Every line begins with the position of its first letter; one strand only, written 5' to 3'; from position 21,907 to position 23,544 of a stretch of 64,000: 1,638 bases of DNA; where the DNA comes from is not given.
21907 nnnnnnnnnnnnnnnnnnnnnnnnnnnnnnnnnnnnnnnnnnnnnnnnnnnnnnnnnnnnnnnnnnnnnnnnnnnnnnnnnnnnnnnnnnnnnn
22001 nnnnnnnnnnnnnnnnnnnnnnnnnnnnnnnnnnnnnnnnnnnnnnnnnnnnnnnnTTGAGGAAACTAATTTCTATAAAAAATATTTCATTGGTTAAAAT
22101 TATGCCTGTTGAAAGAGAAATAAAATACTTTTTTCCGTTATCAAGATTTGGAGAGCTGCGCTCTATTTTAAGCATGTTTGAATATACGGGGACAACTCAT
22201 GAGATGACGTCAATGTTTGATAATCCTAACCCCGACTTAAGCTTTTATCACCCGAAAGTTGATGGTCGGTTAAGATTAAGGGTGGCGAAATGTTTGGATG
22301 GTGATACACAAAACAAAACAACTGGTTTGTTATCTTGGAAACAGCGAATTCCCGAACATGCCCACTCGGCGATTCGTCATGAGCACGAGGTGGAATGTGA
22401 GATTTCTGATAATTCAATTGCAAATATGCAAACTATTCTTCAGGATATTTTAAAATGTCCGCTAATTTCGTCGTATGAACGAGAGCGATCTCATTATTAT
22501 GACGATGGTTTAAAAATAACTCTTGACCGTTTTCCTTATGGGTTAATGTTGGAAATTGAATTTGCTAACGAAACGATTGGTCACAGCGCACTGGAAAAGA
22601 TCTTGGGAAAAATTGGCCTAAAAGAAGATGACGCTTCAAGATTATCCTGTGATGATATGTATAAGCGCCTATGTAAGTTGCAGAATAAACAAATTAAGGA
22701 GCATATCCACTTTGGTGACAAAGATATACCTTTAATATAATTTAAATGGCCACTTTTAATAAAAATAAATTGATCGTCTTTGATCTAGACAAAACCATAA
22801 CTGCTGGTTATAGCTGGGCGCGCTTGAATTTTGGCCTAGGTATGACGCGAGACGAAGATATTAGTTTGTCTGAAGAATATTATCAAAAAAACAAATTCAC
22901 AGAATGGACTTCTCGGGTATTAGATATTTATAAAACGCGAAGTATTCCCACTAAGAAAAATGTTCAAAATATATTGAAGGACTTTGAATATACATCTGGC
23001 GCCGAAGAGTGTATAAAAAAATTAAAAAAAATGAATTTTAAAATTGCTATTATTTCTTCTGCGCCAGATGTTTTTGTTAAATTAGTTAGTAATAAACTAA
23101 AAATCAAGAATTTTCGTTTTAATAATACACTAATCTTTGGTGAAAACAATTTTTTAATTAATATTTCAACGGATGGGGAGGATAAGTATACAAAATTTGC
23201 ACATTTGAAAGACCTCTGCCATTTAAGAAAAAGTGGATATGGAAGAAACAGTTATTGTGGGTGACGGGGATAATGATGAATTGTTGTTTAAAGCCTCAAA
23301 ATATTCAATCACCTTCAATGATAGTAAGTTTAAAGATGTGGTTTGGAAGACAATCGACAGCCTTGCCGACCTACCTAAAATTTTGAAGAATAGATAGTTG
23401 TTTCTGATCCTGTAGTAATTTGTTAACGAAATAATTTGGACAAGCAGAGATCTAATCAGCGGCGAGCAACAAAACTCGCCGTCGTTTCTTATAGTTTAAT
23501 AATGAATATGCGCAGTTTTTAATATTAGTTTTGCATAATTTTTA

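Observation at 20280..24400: AT-rich island encoding a GTP-cyclohydrolase-II-like protein, a CYTH triphosphate-tunnel enzyme, a frameshifted HAD phosphatase and a PaaX-like regulator bracketed by 62-bp hairpin direct repeats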

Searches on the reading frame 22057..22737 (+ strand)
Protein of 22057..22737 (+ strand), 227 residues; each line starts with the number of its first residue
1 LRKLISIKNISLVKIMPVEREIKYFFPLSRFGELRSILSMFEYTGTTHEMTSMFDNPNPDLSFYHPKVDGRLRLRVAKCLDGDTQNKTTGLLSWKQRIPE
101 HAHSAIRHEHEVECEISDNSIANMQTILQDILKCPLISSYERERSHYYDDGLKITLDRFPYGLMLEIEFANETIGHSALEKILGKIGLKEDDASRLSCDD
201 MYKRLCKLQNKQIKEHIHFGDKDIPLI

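Call 3: search_protein_families(library=pfam, proteins=[window:22057-22737:+], max_evalue=0.1)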
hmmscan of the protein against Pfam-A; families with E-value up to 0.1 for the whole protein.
window:22057-22737:+ (227 aa): 0 families

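Call 12: search_protein_families(library=ncbifam, proteins=[window:22099-22737:+], max_evalue=0.1)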
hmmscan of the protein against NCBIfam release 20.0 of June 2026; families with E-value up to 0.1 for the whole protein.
window:22099-22737:+ (213 aa): 0 families

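Call 13: search_protein_families(library=padloc, proteins=[window:22099-22737:+], max_evalue=0.1)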
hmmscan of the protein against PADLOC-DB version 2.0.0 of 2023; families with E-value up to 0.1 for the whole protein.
window:22099-22737:+ (213 aa): 0 families

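Call 14: search_solved_structures(query=window:22099-22737:+, max_evalue=10, show_alignments=2)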
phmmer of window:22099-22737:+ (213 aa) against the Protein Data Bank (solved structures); distinct sequences matched with E-value up to 10: 1.
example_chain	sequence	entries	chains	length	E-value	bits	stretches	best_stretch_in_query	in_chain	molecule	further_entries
3l07_A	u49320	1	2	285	1.4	12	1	42-72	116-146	Bifunctional protein folD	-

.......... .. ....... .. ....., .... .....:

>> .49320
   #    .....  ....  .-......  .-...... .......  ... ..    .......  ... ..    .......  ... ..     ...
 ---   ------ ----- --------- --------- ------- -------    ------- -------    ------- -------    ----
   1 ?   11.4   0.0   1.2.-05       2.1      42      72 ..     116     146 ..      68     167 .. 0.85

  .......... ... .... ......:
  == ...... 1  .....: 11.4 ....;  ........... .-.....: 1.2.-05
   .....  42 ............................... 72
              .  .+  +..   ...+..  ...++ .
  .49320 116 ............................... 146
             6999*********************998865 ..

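Call 27: find_homologous_proteins(query=window:22099-22737:+, max_evalue=0.001)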
Query window:22099-22737:+ (213 aa): 58 proteins with E <= 0.001 among 125 candidates.
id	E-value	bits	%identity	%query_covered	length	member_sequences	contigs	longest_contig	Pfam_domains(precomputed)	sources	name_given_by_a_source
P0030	3.4e-141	486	100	100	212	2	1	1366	-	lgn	-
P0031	5.0e-90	319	68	100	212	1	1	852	-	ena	-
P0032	1.1e-89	318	67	100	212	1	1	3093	-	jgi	jgi:adenylate cyclase class IV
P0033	3.0e-89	316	67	100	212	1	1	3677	-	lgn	-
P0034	3.2e-83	297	64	100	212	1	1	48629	PF01928.27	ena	-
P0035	6.1e-79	283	60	100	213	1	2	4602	PF01928.27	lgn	-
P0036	7.8e-76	273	59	100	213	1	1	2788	-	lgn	-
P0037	1.9e-75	271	58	100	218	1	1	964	-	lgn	-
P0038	7.3e-75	269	58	100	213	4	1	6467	-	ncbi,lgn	-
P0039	9.3e-75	269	58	99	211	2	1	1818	PF01928.27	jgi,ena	-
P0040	2.9e-74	268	59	100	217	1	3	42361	-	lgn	-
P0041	2.9e-73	264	56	100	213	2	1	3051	-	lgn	-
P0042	9.6e-73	263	57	100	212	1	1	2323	-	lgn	-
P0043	9.0e-61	223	49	99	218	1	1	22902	-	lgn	-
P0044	3.0e-56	209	48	98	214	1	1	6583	-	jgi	jgi:adenylate cyclase class IV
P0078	1.6e-39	154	38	99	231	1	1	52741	PF01928.27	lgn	-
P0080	2.3e-38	150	40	98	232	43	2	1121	PF01928.27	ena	-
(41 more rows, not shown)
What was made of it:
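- JGI annotates homologues as 'adenylate cyclase class IV' (call 27).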

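Call 31: search_solved_structures(query=A2, max_evalue=10, show_alignments=2)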
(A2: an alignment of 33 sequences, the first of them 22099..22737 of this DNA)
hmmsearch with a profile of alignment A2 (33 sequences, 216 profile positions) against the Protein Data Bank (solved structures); distinct sequences matched with E-value up to 10: 4.
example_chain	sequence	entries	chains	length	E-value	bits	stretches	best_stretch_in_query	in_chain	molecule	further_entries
8p66_B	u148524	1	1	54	0.18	14.7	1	173-207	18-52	Clp protease ClpC,Heat shock survival AAA family ATPase ClpK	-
9l9p_S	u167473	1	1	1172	0.19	14.5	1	91-135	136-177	Putative tail fiber protein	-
6r8i_A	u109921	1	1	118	1.1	12.1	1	162-206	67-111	Serine/threonine-protein phosphatase 4 regulatory subunit 3A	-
8g2z_2G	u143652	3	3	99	1.1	12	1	2-85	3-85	Flagellar FliJ protein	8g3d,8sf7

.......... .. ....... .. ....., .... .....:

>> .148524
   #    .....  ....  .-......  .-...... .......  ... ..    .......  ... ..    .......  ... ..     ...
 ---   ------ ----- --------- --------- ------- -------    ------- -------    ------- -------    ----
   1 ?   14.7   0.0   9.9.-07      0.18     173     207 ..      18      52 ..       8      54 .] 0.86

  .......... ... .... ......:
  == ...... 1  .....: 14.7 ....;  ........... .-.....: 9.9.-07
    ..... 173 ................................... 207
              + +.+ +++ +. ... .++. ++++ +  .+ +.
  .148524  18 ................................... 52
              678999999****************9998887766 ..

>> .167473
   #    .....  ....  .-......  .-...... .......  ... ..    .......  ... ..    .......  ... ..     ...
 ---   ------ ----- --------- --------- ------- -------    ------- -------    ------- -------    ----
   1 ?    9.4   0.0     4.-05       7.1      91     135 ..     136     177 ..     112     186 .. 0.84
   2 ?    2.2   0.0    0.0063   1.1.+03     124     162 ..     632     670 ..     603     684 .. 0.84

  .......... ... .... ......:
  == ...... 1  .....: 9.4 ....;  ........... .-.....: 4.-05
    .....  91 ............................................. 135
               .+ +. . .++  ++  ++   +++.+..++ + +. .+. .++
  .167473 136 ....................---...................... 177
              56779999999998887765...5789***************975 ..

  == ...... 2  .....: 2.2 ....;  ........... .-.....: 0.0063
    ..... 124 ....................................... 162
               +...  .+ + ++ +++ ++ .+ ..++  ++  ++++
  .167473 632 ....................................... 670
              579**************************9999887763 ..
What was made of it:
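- Tried and rejected: The PDB sequence search with B and with its profile found nothing (calls 14, 31).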

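Call 32: search_protein_families(library=pfam, alignment_id=A2, max_evalue=0.1)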
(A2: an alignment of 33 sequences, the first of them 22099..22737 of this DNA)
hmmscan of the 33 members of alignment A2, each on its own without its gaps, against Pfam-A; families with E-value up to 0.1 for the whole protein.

A. member 1, window:22099-22737:+ (213 aa): 0 families

B. families by the number of members that match (of 33 scanned): 10 families
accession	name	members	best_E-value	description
PF01928.26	CYTH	15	1.1e-06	CYTH domain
PF00853.24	Runt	1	0.013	Runt domain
PF05790.21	C2-set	1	0.016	Immunoglobulin C2-set domain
PF09650.15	PHA_gran_rgn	1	0.031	Putative polyhydroxyalkanoic acid system protein (PHA_gran_rgn)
PF23602.1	CS_DNAAF11_C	1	0.037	Dynein axonemal assembly factor 11-like, CS domain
PF22713.1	SNaCT6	1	0.042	Short NACHT-associated C-Terminal domain, family 6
PF20713.2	DUF6826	1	0.045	Domain of unknown function (DUF6826)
PF04545.22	Sigma70_r4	1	0.047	Sigma-70, region 4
PF08652.17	RAI1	1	0.05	RAI1 like PD-(D/E)XK nuclease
PF12834.13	Phage_int_SAM_2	1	0.09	Phage integrase, N-terminal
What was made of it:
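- On CYTH / triphosphate tunnel metalloenzyme (PF01928): gene B: 15 of 33 homologues hit, best 1.1e-6 (call 32).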

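Call 38: predict_structure(alignment_id=A2)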
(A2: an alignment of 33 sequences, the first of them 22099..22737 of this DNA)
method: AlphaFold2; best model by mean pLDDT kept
length: 213 residues; sequences in the alignment: 33
mean_pLDDT: 96.0   pTM: 0.90
mean pLDDT of the five models: 96.0, 96.0, 95.7, 95.5, 93.5
residues with pLDDT >= 90: 200; 70-90: 12; 50-70: 1; < 50: 0
segments of 3 or more residues with pLDDT < 50: none
pLDDT, mean of each block of 10 residues (from residue 1): 91 98 98 98 96 94 96 97 92 94 97 98 98 96 98 94 95 97 95 98 96 98
secondary structure, 60 per line:
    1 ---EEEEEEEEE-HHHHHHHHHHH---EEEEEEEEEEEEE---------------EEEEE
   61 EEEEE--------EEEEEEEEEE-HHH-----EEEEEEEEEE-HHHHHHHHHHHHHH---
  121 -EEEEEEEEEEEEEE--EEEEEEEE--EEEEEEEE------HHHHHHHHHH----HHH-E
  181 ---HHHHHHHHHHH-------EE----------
elements in order: E4-12 H14-24 E28-40 E56-65 E74-83 E93-102 H104-117 E122-135 E138-145 E148-155 H162-171 H184-194
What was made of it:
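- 22102..22740 (+): Gene B, 212 aa. A CYTH / triphosphate tunnel metalloenzyme that starts 4 nt after the stop of A. AlphaFold pLDDT 96 (call 38).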

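Call 42: fold_search(model_id=the predicted structure, library=pdb)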
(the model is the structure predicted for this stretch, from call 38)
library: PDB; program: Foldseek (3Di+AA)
matches with E <= 10: 1115; with E <= 0.001: 70
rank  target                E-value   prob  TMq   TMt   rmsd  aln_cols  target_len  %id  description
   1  7nsd                  9.1e-11  1.00  0.67  0.80   2.9       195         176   23  Triphosphate tunnel metalloenzyme from Sulfolobus acidocaldarius in complex with ATP and calcium (released 2021-06-02)
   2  7ns9                  1.3e-10  1.00  0.67  0.79   3.2       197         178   23  Triphosphate tunnel metalloenzyme from Sulfolobus acidocaldarius in complex with triphosphate and calcium (released 2021-06-02)
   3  2een_A                1.8e-10  1.00  0.66  0.78   3.2       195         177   24  Structure of PH1819 protein from Pyrococcus Horikoshii OT3 (released 2007-08-21)
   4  5a5y_A                1.8e-10  1.00  0.60  0.61   5.3       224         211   19  Crystal structure of AtTTM3 in complex with tripolyphosphate and magnesium ion (form A) (released 2015-08-05)
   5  7nsf                  2.0e-10  1.00  0.66  0.79   3.1       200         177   22  Triphosphate tunnel metalloenzyme from Sulfolobus acidocaldarius in complex with triphosphate and magnesium (released 2021-06-02)
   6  5a68                  5.0e-10  1.00  0.62  0.65   4.4       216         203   18  Crystal structure of the AtTTM3 product complex with two orthophosphates and manganese ions (form B) (released 2015-08-05)
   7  5a67                  6.2e-10  1.00  0.58  0.60   5.6       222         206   20  Crystal structure of AtTTM3 in complex with tripolyphosphate and manganese ion (form B) (released 2015-08-05)
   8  7nsa                  7.3e-10  1.00  0.67  0.80   2.9       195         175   22  Triphosphate tunnel metalloenzyme from Sulfolobus acidocaldarius in complex with pyrophosphate and calcium (released 2021-06-02)
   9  1yem_B                1.8e-09  1.00  0.64  0.80   3.6       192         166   19  Conserved hypothetical protein Pfu-838710-001 from Pyrococcus furiosus (released 2005-01-11)
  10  3v85                  1.8e-09  1.00  0.58  0.60   5.7       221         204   19  1.9 Angstrom resolution crystal structure of the protein Q9SIY3 from Arabidopsis thaliana (released 2012-11-07)
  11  2dc4_A                2.8e-09  1.00  0.62  0.79   3.4       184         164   19  Structure of PH1012 protein from Pyrococcus Horikoshii OT3 (released 2006-06-28)
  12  7ns8                  1.2e-08  1.00  0.51  0.64   4.7       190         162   23  Triphosphate tunnel metalloenzyme from Sulfolobus acidocaldarius (released 2021-06-02)
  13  3n0z_A                1.5e-08  1.00  0.58  0.70   4.6       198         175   19  Adenylate cyclase class IV with active site ligand 3AT (released 2010-11-24)
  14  6yp4                  1.5e-08  1.00  0.58  0.58   5.8       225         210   20  Putative adenylyl cyclase HpAC1 from Hippeastrum reveals a dominant triphophatase activity (released 2020-11-04)
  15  2fjt_B                1.6e-08  1.00  0.60  0.71   4.2       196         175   19  Adenylyl cyclase class iv from Yersinia pestis (released 2006-11-14)
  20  2fjt_A                7.9e-08  1.00  0.57  0.66   4.3       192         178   19  Adenylyl cyclase class iv from Yersinia pestis (released 2006-11-14)
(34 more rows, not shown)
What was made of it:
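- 22102..22740 (+): Foldseek top hits are SaTTM, PH1819, AtTTM3 and CyaB, E 1e-10 to 1e-8 (call 42).
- On CYTH / triphosphate tunnel metalloenzyme (PF01928): gene B: Foldseek E 9e-11, TM 0.80 to SaTTM 7nsd (calls 38, 42).
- Checked: Its AlphaFold model (pLDDT 96) matches triphosphate tunnel metalloenzymes (Foldseek E 9e-11, TM 0.80 to 7nsd; calls 38, 42), and 15 of 33 homologues hit Pfam CYTH (call 32).
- B resembles CyaB-type adenylyl cyclases (Foldseek E 1.5e-8 to 3n0z and 2fjt, call 42).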

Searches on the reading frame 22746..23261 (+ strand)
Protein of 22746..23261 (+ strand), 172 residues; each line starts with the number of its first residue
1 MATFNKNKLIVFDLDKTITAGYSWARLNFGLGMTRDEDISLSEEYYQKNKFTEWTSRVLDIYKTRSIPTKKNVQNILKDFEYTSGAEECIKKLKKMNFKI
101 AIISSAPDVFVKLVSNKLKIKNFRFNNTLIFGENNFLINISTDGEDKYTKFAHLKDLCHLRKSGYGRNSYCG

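Call 3: search_protein_families(library=pfam, proteins=[window:22746-23261:+], max_evalue=0.1)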
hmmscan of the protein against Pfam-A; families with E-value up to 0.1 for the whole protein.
window:22746-23261:+ (172 aa): 6 families
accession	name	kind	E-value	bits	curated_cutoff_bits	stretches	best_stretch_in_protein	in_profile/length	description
PF06888.18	Put_Phosphatase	-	6.6e-08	32.7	27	1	9-122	2-114/234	Putative Phosphatase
PF12710.13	HAD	-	5.3e-06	27.4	27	1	10-151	1-159/189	haloacid dehalogenase-like hydrolase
PF00702.32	Hydrolase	-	1.8e-05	25.7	26.4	1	8-116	2-133/191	haloacid dehalogenase-like hydrolase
PF13419.12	HAD_2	-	4.2e-05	24.2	23.8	1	11-123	2-121/178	Haloacid dehalogenase-like hydrolase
PF24694.1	LNS2_PITM1-3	-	0.0031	18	27.7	1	73-158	13-90/124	PITM 1-3, LNS2 domain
PF12689.13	Acid_PPase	-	0.095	13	27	0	8-66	4-61/169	Acid Phosphatase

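Call 12: search_protein_families(library=ncbifam, proteins=[window:22746-23261:+], max_evalue=0.1)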
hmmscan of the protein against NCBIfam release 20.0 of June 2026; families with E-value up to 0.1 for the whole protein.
window:22746-23261:+ (172 aa): 14 families
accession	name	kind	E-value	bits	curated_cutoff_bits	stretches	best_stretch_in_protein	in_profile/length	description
TIGR01488.1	HAD-SF-IB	subfamily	4.3e-14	52.8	45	1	9-148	1-138/177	HAD-IB family phosphatase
TIGR01491.1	HAD-SF-IB-PSPlk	hypoth_equivalog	7.5e-14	51.9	151.9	1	8-137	5-135/201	phosphoserine phosphatase-like hydrolase, archaeal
TIGR00338.1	serB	equivalog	5.9e-12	45.6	144.15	1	4-158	11-161/219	phosphoserine phosphatase SerB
TIGR01489.1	DKMTPPase-SF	subfamily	9.3e-08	32.4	81.55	1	9-128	3-122/188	MtnX-like HAD-IB family phosphatase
TIGR01681.1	HAD-SF-IIIC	subfamily_domain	2.9e-05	24.9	35.75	1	8-113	1-66/132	HAD-IIIC family phosphatase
TIGR01490.1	HAD-SF-IB-hyp1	subfamily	0.00015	22.1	98.3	1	10-140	2-146/202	HAD-IB family hydrolase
NF009695.0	PRK13222.1-2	equivalog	0.0059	16.1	225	0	79-123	92-136/226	phosphoglycolate phosphatase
NF008087.0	PRK10826.1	equivalog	0.011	15.4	191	1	69-122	80-133/222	hexitol phosphatase HxpB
NF010109.0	PRK13582.1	equivalog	0.015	15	133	1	71-147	58-132/205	bifunctional phosphoserine phosphatase/homoserine phosphotransferase ThrH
NF009698.0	PRK13223.1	equivalog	0.018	14.2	466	1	84-123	104-143/272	phosphoglycolate phosphatase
NF008350.0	PRK11133.1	equivalog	0.042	13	413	1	74-128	174-228/324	phosphoserine phosphatase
NF007103.0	PRK09552.1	equivalog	0.043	13.5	292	1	69-139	62-132/220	2-hydroxy-3-keto-5-methylthiopentenyl-1-phosphate phosphatase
TIGR01662.1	HAD-SF-IIIA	subfamily_domain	0.046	13.8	44.6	0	8-21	1-14/141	HAD-IIIA family hydrolase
NF047932.1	antiphage_GapS2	exception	0.057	13.6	330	1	31-107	60-134/189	anti-phage protein GapS2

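Call 13: search_protein_families(library=padloc, proteins=[window:22746-23261:+], max_evalue=0.1)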
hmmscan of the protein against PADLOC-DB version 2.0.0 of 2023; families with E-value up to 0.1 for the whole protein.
window:22746-23261:+ (172 aa): 0 families

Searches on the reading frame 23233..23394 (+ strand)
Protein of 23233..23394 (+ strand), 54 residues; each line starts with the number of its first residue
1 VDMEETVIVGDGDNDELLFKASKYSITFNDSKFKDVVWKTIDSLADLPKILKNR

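Call 3: search_protein_families(library=pfam, proteins=[window:23233-23394:+], max_evalue=0.1)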
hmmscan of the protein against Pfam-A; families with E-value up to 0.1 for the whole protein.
window:23233-23394:+ (54 aa): 2 families
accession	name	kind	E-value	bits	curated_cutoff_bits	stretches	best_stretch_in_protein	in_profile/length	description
PF05116.19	S6PP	-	0.002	18.2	20.3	1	2-49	180-226/247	Sucrose-6F-phosphate phosphohydrolase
PF08282.18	Hydrolase_3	-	0.0043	17.2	20.9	1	2-30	202-230/255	haloacid dehalogenase-like hydrolase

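Call 12: search_protein_families(library=ncbifam, proteins=[window:23233-23394:+], max_evalue=0.1)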
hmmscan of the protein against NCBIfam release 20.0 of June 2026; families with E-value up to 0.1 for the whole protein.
window:23233-23394:+ (54 aa): 8 families
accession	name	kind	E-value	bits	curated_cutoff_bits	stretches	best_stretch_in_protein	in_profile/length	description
TIGR00338.1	serB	equivalog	0.00033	20.3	144.15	1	2-36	167-202/219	phosphoserine phosphatase SerB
NF002245.0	PRK01158.1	equivalog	0.0026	17.1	198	1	1-31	171-201/233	phosphoglycolate phosphatase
TIGR00099.1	Cof-subfamily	subfamily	0.0032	17.1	137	1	2-30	203-231/256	Cof-type HAD-IIB family hydrolase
TIGR01482.1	SPP-subfamily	subfamily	0.0053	16.3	107.15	1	2-31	164-193/225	sucrose-phosphate phosphatase subfamily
TIGR01484.1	HAD-SF-IIB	subfamily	0.033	14.2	41.8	1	3-27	196-220/221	HAD-IIB family hydrolase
TIGR01491.1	HAD-SF-IB-PSPlk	hypoth_equivalog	0.035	13.8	151.9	1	3-37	163-197/201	phosphoserine phosphatase-like hydrolase, archaeal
NF008350.0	PRK11133.1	equivalog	0.045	12.9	413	1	2-29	263-290/324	phosphoserine phosphatase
TIGR01487.1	Pglycolate_arch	equivalog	0.069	13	122.75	1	3-30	163-190/215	phosphoglycolate phosphatase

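Call 13: search_protein_families(library=padloc, proteins=[window:23233-23394:+], max_evalue=0.1)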
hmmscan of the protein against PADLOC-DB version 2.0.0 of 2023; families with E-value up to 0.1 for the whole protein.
window:23233-23394:+ (54 aa): 0 families
